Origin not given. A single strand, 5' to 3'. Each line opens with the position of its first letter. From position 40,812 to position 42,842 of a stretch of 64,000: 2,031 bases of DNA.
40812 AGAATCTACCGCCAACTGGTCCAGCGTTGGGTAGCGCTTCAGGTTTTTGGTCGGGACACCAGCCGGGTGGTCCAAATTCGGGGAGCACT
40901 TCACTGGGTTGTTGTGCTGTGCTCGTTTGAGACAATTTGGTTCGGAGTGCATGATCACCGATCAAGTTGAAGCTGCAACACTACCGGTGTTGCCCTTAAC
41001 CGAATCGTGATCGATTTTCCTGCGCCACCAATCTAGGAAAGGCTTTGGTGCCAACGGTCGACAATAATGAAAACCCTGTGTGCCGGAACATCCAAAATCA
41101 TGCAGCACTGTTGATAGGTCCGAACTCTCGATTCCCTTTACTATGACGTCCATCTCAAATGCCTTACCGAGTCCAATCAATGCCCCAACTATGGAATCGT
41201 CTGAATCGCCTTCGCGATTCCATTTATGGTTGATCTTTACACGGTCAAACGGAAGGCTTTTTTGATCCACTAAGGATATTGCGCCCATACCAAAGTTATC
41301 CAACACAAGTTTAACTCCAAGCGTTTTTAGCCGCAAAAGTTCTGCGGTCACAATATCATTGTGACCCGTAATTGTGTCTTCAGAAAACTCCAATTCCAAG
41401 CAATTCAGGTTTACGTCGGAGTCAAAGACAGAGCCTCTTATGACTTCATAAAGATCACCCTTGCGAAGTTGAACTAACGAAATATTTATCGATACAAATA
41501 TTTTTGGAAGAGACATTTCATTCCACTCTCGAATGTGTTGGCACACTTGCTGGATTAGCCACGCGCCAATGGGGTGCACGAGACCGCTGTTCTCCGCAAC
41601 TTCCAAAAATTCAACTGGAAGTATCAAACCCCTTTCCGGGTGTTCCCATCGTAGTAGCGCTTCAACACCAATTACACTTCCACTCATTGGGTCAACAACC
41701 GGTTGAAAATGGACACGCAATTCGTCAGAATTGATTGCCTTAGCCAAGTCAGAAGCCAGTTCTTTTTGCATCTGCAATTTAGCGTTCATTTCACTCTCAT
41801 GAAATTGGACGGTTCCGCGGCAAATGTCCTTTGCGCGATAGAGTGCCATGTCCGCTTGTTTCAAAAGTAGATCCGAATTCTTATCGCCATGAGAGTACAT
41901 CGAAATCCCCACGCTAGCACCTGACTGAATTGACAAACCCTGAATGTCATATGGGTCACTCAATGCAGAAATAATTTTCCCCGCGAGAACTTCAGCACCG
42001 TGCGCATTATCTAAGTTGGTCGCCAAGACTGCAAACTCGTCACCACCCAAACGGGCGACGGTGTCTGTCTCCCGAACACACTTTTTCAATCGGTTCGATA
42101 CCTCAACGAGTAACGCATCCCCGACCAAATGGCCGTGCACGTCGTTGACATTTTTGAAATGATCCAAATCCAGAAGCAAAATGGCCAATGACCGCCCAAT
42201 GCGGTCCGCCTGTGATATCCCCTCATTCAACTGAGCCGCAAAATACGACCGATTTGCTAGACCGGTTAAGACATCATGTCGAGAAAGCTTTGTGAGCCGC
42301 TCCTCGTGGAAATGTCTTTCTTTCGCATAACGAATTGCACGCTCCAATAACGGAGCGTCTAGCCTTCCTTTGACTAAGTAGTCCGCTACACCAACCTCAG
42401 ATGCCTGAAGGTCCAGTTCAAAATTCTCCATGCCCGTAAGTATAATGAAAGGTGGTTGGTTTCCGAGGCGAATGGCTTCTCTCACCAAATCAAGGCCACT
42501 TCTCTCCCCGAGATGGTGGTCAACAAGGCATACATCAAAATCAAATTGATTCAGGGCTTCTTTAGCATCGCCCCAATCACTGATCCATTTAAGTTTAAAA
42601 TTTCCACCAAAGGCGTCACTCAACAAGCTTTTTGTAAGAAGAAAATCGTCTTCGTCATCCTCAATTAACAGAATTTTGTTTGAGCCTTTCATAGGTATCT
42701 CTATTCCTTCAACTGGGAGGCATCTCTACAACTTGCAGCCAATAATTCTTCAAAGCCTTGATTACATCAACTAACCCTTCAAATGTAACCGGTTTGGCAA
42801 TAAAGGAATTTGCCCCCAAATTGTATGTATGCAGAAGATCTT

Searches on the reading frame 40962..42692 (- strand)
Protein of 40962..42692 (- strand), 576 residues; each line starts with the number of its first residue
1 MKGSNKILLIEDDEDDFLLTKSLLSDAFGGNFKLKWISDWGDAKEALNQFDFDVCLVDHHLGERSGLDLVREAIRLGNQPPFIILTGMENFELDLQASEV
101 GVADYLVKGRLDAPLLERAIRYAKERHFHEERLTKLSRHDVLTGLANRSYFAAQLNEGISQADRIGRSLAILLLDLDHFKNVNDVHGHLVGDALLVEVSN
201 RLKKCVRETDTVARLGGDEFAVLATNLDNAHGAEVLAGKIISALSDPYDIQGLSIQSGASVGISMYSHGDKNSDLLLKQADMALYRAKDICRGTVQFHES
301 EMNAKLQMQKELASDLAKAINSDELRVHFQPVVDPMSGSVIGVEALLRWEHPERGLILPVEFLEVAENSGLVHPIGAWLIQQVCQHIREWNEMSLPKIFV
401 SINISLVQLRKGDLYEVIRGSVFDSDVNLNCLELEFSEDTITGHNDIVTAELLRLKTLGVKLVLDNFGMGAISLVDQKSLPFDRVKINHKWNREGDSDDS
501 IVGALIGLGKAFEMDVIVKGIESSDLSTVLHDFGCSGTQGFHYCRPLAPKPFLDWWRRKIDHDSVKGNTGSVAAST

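Call 65: search_protein_families(library=pfam, proteins=[window:40962-42692:-], max_evalue=0.00001)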
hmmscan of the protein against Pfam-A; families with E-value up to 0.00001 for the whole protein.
window:40962-42692:- (576 aa): 3 families
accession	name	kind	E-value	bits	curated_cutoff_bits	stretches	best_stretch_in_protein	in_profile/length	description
PF00563.25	EAL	-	4.2e-51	174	31.3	1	315-546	3-236/236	EAL domain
PF00990.26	GGDEF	-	3.7e-46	157.3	23.8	1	138-289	2-156/161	Diguanylate cyclase, GGDEF domain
PF00072.30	Response_reg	-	2.6e-11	44.1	30.2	1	7-110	1-101/111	Response regulator receiver domain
